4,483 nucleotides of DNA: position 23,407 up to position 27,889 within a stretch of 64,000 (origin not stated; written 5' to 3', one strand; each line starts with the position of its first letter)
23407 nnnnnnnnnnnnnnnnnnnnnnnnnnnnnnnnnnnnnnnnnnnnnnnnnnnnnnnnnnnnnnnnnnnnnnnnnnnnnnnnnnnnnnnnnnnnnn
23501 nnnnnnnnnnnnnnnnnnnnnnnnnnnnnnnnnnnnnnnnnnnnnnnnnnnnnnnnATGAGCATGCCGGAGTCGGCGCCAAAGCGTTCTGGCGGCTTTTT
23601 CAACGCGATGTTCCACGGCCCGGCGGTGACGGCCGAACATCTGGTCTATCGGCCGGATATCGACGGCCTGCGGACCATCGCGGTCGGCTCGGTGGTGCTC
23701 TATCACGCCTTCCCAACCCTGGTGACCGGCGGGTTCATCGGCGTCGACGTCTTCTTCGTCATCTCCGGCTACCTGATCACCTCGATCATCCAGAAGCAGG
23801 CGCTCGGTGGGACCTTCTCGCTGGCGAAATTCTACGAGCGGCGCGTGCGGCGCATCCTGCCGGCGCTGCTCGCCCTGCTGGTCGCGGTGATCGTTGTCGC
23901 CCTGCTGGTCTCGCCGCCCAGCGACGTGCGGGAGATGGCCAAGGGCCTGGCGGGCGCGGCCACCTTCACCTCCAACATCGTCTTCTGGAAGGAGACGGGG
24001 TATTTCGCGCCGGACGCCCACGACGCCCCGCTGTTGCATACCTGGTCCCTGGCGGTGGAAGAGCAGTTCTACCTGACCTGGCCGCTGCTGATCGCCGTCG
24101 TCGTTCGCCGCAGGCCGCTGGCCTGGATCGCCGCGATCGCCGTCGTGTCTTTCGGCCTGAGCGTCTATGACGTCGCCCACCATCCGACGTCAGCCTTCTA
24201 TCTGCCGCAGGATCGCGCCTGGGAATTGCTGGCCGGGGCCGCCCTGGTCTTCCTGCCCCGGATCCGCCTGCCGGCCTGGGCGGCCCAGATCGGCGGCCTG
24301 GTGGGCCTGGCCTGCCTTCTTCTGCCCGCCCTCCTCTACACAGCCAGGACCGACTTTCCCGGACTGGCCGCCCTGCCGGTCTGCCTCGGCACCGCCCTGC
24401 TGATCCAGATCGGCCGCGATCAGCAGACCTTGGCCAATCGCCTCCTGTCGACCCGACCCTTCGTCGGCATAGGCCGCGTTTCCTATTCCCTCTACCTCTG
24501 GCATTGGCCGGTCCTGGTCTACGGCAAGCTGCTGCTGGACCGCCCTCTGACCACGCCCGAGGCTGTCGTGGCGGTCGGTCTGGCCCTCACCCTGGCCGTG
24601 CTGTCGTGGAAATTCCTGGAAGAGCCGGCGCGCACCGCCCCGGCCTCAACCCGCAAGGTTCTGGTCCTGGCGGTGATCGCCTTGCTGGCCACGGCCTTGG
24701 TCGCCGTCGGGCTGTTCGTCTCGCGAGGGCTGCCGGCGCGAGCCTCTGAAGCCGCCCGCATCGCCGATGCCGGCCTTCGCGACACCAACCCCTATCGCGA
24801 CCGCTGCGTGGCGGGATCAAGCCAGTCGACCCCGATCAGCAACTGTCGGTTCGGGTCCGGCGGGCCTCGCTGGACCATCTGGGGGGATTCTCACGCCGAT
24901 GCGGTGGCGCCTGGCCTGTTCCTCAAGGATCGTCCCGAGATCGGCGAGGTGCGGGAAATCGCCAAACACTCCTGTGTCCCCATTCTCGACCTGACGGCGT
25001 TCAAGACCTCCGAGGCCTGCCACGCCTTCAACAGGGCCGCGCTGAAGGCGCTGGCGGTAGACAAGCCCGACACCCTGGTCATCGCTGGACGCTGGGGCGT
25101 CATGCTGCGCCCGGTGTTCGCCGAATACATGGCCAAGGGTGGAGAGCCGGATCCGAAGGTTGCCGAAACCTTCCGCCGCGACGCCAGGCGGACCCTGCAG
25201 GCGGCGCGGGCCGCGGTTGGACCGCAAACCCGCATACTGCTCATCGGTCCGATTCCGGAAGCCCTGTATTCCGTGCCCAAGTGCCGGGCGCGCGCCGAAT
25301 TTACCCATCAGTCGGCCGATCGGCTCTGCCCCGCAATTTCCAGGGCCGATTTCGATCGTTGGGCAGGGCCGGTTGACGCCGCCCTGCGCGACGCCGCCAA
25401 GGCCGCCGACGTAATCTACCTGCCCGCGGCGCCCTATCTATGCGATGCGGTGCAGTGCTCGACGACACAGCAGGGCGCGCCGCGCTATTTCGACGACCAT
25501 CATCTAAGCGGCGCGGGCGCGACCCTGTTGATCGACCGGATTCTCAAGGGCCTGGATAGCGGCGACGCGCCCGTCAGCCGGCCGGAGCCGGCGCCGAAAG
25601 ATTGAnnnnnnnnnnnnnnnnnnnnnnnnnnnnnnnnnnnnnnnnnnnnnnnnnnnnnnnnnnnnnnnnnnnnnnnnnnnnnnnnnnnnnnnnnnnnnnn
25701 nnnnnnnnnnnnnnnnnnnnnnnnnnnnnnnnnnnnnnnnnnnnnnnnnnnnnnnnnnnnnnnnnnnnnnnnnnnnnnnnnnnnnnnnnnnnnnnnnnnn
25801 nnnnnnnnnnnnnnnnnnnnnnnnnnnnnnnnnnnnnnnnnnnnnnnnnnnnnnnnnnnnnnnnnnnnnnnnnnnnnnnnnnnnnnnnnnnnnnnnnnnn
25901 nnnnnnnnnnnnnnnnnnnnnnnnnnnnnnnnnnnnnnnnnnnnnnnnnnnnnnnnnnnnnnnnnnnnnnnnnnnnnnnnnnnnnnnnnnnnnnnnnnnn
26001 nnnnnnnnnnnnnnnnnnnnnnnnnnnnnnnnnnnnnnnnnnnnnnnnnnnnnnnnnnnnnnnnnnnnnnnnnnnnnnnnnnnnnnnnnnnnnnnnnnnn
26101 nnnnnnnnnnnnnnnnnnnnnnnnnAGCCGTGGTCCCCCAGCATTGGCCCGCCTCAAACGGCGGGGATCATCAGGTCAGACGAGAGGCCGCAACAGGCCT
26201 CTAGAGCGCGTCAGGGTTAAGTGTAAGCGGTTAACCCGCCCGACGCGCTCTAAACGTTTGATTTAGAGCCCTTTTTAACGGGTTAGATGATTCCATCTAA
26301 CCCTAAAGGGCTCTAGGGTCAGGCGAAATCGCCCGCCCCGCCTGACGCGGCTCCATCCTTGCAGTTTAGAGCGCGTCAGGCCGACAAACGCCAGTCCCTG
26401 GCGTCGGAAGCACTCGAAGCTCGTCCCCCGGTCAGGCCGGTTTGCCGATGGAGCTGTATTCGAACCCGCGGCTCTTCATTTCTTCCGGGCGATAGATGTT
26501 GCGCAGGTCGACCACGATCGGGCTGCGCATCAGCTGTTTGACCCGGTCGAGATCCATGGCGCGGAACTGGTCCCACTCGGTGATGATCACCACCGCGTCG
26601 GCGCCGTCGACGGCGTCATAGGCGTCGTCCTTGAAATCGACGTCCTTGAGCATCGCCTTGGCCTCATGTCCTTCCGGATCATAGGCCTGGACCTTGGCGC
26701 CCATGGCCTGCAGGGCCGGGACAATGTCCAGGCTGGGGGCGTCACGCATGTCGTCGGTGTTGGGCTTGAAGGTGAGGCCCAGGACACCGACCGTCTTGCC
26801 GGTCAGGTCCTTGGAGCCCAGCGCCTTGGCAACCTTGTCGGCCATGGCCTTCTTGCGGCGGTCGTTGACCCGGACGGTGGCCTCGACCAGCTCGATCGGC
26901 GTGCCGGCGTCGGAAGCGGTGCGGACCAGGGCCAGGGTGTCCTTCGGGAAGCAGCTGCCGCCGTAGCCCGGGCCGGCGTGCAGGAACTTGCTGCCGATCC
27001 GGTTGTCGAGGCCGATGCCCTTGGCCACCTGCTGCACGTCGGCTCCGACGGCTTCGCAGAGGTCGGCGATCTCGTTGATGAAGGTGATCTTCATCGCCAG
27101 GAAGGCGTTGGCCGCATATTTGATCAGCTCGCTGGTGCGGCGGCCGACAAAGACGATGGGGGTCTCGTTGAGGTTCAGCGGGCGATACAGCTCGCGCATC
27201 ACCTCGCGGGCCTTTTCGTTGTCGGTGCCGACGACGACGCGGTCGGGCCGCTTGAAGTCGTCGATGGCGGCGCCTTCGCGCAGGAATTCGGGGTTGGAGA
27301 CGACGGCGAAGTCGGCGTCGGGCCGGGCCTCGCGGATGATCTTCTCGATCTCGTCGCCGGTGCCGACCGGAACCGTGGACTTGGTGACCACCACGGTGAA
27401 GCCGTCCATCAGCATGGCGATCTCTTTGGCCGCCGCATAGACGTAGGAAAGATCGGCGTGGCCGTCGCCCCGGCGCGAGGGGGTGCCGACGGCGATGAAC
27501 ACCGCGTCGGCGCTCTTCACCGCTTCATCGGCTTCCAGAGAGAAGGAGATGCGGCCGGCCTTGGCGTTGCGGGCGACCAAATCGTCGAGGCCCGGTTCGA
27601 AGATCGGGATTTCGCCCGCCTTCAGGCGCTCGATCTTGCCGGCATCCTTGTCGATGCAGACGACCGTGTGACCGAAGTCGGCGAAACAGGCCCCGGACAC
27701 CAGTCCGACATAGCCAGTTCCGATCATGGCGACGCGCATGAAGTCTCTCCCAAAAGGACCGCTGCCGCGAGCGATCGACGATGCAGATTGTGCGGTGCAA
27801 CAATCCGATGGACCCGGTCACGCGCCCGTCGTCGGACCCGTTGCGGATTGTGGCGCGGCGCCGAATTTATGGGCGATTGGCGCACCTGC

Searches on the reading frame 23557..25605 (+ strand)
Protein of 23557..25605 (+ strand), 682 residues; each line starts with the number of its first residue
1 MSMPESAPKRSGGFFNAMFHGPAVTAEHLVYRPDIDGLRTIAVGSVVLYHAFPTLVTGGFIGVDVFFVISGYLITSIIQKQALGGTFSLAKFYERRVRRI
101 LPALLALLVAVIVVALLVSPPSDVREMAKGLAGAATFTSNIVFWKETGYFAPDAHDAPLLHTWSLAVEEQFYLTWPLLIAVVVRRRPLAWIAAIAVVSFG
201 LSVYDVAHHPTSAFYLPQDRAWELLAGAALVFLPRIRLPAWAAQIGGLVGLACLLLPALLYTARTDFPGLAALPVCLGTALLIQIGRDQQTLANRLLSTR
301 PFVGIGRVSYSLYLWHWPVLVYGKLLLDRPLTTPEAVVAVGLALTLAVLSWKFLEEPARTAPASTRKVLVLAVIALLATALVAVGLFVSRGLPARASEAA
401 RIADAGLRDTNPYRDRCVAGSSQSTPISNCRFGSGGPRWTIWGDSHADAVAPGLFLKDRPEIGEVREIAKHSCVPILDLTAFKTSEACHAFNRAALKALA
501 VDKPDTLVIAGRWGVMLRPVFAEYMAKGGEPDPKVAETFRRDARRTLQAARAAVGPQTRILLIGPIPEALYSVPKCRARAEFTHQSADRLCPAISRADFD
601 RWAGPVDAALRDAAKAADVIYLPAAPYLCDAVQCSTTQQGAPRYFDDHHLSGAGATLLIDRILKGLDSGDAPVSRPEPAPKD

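Call 74: search_protein_families(library=pfam, proteins=[window:23557-25605:+], max_evalue=0.0001)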
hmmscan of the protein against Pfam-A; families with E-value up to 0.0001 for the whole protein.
window:23557-25605:+ (682 aa): 2 families
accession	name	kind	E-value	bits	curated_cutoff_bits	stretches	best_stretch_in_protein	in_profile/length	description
PF19040.6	SGNH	-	3.6e-42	145.2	27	1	417-663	2-247/248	SGNH domain (fused to AT3 domains)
PF01757.29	Acyl_transf_3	-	6.4e-32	111.3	31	1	34-350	3-324/326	Acyltransferase domain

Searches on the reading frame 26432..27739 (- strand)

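Call 74: search_protein_families(library=pfam, proteins=[window:26432-27739:-], max_evalue=0.0001)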
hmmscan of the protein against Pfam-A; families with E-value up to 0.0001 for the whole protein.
window:26432-27739:- (435 aa): 4 families
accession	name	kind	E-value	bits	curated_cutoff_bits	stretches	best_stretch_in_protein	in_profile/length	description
PF03721.20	UDPG_MGDP_dh_N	-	3.2e-66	222.9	27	1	1-184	1-187/187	UDP-glucose/GDP-mannose dehydrogenase family, NAD binding domain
PF00984.24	UDPG_MGDP_dh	-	2.4e-38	130.6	25.4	1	201-293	1-93/94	UDP-glucose/GDP-mannose dehydrogenase family, central domain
PF03720.21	UDPG_MGDP_dh_C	-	1.1e-37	128.9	30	1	318-418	1-103/103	UDP-glucose/GDP-mannose dehydrogenase family, UDP binding domain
PF03807.23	F420_oxidored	-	7.4e-06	26.9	21.6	0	3-84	2-67/94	NADP oxidoreductase coenzyme F420-dependent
